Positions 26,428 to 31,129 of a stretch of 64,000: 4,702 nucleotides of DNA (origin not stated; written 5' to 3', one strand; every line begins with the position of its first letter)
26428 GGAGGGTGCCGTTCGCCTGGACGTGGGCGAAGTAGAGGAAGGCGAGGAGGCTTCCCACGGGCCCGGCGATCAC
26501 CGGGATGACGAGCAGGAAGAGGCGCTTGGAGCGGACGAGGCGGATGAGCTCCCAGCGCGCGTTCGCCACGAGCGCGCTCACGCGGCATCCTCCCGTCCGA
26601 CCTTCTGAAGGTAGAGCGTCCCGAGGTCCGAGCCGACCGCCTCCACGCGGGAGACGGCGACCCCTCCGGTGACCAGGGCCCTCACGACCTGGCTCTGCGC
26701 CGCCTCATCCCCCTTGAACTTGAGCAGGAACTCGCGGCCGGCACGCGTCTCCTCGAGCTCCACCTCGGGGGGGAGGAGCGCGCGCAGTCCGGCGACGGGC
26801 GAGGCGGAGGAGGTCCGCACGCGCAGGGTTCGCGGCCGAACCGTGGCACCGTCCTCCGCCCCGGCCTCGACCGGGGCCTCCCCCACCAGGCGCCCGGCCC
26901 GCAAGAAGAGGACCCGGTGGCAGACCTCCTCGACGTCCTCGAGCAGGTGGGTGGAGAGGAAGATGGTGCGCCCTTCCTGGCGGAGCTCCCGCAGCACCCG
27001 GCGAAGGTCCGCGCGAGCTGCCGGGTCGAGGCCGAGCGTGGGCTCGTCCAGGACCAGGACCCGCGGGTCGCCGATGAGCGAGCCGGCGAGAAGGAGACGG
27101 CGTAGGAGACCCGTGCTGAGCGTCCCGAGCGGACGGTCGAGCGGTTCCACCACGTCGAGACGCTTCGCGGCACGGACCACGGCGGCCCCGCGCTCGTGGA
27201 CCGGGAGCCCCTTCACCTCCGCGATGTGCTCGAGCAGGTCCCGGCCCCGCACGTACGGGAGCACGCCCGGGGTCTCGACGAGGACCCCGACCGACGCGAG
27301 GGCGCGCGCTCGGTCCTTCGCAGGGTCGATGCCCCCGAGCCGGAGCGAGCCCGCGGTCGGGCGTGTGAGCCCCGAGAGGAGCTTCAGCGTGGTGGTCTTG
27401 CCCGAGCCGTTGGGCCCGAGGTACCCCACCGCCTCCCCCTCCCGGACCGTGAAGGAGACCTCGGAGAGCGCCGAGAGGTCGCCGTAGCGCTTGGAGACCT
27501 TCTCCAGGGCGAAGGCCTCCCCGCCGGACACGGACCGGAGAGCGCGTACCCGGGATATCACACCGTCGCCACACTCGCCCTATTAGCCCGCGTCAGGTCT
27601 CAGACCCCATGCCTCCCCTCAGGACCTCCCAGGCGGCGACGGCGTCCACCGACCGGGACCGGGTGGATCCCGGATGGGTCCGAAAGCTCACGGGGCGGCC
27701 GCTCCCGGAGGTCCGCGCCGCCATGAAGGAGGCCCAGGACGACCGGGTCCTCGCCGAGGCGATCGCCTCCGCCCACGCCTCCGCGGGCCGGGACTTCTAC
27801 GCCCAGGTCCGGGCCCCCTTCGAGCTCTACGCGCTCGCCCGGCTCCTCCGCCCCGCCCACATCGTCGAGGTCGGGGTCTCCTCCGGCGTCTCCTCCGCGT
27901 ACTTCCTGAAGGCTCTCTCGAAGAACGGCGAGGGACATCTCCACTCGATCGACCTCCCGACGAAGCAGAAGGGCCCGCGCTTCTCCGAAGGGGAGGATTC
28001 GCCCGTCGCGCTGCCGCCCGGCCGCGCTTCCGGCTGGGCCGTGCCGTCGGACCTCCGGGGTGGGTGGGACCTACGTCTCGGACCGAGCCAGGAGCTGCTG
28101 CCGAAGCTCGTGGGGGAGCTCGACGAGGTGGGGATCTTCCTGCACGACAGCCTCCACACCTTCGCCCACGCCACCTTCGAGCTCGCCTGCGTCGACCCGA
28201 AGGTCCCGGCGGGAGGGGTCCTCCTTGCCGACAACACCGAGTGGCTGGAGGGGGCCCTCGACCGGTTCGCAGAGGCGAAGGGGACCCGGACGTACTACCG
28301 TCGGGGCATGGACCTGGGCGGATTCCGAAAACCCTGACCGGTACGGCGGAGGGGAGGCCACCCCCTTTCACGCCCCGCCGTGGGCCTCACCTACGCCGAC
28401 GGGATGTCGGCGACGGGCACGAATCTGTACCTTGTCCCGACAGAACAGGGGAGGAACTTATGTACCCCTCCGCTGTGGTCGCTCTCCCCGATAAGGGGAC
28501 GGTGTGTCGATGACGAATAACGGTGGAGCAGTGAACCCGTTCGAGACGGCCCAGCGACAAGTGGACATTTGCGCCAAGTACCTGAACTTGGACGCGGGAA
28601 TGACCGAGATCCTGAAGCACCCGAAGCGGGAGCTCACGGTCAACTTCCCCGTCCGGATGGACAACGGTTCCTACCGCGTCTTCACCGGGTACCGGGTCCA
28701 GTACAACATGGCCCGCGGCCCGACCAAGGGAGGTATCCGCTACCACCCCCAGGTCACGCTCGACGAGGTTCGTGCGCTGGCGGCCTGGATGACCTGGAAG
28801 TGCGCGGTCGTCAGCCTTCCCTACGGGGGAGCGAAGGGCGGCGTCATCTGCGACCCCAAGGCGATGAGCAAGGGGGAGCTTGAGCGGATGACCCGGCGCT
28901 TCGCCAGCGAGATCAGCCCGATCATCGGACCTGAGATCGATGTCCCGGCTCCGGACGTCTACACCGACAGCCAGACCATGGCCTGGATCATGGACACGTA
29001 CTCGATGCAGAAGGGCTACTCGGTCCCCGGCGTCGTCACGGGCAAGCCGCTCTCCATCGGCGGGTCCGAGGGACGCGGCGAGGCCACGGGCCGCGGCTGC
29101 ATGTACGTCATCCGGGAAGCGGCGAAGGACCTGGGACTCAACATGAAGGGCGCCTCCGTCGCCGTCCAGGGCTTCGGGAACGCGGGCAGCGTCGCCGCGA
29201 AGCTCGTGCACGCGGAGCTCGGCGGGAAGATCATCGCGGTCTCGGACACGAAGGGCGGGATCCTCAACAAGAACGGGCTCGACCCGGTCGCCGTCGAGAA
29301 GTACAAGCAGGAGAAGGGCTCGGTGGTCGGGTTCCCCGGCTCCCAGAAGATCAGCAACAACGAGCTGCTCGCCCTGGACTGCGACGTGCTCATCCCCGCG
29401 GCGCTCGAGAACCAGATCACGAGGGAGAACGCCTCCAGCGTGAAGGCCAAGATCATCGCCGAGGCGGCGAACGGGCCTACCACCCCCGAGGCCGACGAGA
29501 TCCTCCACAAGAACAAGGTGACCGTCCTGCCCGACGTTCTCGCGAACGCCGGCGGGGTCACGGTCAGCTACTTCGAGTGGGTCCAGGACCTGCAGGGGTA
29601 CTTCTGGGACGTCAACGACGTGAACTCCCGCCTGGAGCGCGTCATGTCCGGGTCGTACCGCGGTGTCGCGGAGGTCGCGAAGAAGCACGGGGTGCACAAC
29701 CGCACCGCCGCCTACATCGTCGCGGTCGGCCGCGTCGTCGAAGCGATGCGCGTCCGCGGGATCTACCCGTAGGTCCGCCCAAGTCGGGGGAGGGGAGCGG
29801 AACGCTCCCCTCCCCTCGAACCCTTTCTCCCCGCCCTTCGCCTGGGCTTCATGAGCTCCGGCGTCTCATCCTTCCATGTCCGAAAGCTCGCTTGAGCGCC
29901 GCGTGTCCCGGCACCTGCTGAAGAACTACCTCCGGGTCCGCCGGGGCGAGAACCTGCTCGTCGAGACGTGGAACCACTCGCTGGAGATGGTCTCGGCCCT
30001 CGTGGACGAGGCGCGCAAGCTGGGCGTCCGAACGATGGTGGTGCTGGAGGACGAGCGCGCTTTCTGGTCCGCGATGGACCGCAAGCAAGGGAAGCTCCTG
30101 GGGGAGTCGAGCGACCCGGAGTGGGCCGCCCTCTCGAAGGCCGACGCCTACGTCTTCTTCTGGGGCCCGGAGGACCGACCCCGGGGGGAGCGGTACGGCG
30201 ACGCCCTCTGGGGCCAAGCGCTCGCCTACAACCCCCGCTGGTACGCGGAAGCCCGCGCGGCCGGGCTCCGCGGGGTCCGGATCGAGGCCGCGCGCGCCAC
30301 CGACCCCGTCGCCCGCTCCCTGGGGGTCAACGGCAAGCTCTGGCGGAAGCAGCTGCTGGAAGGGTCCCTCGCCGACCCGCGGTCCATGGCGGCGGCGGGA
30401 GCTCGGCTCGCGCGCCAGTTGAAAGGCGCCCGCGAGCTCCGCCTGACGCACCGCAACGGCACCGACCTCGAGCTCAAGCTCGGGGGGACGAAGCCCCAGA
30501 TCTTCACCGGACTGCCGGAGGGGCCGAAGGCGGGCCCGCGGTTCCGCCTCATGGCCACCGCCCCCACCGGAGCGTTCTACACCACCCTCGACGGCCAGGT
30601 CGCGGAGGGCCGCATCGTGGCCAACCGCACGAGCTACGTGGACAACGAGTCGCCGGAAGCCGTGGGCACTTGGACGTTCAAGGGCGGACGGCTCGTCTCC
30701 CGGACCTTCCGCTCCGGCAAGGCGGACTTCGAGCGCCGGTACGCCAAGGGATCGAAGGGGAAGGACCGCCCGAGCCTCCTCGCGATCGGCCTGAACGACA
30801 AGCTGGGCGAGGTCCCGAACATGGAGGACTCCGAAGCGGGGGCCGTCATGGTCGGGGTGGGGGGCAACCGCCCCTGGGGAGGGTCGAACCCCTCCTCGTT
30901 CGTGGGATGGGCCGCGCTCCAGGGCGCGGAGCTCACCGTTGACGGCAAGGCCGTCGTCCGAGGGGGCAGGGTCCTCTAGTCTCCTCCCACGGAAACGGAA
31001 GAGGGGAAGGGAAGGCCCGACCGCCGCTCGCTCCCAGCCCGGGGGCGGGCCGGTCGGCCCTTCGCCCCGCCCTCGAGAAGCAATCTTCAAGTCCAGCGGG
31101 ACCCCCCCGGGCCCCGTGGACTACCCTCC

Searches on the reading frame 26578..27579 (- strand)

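Call 33: search_protein_families(library=pfam, proteins=[window:26578-27579:-], max_evalue=0.0001)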
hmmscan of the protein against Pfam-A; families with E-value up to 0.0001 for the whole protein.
window:26578-27579:- (333 aa): 2 families
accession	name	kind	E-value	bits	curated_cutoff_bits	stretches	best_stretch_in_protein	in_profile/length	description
PF00005.33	ABC_tran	-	7.1e-25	88.6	25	1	38-181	1-136/137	ABC transporter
PF13304.12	AAA_21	-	2.1e-15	58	27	1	149-211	233-298/304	AAA domain, putative AbiEii toxin, Type IV TA system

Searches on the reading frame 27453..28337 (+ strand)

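Call 33: search_protein_families(library=pfam, proteins=[window:27453-28337:+], max_evalue=0.0001)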
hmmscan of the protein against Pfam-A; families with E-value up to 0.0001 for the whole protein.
window:27453-28337:+ (294 aa): 1 family
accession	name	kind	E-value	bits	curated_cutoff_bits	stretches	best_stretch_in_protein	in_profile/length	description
PF13578.12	Methyltransf_24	-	1.8e-15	58.2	26.3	1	138-261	1-104/105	Methyltransferase domain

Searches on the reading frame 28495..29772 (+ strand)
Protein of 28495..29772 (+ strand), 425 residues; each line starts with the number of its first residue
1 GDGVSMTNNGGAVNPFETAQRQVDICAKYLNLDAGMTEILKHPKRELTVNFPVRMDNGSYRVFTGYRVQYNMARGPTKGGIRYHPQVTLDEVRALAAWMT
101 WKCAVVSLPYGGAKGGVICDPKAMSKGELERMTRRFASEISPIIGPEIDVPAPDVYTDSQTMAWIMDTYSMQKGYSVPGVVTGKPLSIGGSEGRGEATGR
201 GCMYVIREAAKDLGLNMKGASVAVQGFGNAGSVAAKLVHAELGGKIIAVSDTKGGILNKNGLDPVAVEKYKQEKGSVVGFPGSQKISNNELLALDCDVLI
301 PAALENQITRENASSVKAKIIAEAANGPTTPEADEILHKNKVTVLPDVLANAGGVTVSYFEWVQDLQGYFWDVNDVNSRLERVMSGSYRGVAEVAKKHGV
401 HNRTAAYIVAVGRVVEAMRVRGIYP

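Call 33: search_protein_families(library=pfam, proteins=[window:28495-29772:+], max_evalue=0.0001)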
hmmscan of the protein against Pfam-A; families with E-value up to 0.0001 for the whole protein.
window:28495-29772:+ (425 aa): 2 families
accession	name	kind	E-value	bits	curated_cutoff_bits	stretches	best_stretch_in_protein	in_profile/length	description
PF00208.27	ELFV_dehydrog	-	6.3e-83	278.6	23.4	1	189-422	1-241/241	Glutamate/Leucine/Phenylalanine/Valine dehydrogenase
PF02812.23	ELFV_dehydrog_N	-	4.8e-61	204.6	25.3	1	43-170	1-128/129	Glu/Leu/Phe/Val dehydrogenase, dimerisation domain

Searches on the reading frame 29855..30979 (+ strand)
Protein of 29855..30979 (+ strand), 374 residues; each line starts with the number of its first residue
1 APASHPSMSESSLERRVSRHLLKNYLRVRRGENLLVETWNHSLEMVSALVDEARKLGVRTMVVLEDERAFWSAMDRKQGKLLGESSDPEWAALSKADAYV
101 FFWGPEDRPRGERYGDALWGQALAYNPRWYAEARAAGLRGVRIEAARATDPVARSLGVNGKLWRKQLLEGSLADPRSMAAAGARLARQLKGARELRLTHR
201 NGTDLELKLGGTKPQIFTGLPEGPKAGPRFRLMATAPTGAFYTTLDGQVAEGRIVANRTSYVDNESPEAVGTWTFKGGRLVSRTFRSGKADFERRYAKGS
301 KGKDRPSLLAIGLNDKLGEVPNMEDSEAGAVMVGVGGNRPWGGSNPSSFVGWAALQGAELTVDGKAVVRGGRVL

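Call 14: search_protein_families(library=pfam, proteins=[window:29855-30979:+], max_evalue=0.001)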
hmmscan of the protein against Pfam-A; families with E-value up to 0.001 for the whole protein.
window:29855-30979:+ (374 aa): 1 family
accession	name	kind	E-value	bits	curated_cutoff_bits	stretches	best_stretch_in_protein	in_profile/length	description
PF02073.20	Peptidase_M29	-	1.7e-06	27.5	27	0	191-289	201-296/406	Thermophilic metalloprotease (M29)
